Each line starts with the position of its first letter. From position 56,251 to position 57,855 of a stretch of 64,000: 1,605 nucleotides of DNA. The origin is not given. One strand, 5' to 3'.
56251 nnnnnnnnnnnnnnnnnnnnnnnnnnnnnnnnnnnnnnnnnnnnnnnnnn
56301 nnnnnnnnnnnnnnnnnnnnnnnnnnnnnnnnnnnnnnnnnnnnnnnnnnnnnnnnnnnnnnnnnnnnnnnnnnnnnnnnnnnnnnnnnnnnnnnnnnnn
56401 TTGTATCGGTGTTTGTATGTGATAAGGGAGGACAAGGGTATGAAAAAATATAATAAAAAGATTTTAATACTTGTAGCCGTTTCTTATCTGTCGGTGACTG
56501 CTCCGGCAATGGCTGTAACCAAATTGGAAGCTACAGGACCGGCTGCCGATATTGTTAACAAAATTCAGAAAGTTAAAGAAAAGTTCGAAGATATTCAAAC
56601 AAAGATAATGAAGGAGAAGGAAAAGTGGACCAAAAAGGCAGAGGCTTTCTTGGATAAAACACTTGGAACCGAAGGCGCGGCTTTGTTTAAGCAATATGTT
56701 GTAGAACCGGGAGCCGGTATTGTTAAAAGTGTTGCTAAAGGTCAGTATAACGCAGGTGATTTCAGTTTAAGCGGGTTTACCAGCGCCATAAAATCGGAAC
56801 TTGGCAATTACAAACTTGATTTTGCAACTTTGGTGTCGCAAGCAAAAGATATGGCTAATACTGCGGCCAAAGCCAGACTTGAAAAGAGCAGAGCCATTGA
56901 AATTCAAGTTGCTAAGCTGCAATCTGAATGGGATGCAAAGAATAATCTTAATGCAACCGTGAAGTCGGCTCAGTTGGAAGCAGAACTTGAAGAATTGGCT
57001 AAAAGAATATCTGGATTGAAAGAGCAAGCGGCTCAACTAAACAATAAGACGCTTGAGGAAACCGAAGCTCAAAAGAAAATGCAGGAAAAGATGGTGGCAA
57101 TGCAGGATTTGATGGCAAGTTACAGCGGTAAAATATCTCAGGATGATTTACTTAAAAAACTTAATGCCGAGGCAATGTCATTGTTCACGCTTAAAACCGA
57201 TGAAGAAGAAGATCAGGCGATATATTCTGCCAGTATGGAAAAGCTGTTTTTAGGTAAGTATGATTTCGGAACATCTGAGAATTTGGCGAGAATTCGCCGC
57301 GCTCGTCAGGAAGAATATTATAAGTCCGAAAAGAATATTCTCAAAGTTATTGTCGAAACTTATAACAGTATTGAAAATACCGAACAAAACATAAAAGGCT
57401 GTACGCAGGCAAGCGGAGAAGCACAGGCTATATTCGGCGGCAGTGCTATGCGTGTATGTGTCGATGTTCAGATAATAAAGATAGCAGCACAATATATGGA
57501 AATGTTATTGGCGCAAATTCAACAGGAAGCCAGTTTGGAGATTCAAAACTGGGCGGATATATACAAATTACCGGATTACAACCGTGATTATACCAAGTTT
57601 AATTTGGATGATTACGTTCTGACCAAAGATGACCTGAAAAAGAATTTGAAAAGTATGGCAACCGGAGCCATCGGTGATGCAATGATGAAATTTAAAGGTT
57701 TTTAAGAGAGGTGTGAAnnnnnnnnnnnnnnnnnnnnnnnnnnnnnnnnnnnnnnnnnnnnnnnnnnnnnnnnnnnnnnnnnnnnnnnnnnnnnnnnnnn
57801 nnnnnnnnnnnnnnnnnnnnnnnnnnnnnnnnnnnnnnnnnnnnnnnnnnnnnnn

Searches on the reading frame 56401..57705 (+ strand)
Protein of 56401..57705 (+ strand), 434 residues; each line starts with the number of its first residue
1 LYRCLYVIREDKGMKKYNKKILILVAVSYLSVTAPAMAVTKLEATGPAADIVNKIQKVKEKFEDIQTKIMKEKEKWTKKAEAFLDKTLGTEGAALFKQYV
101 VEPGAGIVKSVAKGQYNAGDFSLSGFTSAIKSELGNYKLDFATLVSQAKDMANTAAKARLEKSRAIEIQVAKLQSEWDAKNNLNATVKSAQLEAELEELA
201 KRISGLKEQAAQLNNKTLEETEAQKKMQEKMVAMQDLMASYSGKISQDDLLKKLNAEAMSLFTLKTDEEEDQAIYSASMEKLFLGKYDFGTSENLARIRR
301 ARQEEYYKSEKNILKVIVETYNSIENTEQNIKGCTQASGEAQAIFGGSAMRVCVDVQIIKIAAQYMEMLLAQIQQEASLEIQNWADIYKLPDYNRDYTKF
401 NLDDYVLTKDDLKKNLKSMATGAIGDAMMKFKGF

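Call 8: search_protein_families(library=pfam, proteins=[window:56401-57705:+], max_evalue=0.01)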
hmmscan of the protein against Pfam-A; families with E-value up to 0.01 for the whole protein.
window:56401-57705:+ (434 aa): 1 family
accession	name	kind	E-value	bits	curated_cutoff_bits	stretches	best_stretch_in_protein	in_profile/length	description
PF11559.13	ADIP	-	0.007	16.9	34.3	0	171-236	45-108/151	Afadin- and alpha -actinin-Binding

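Call 9: search_protein_families(library=ncbifam, proteins=[window:56401-57705:+], max_evalue=0.01)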
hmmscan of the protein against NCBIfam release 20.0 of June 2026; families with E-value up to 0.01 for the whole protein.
window:56401-57705:+ (434 aa): 0 families
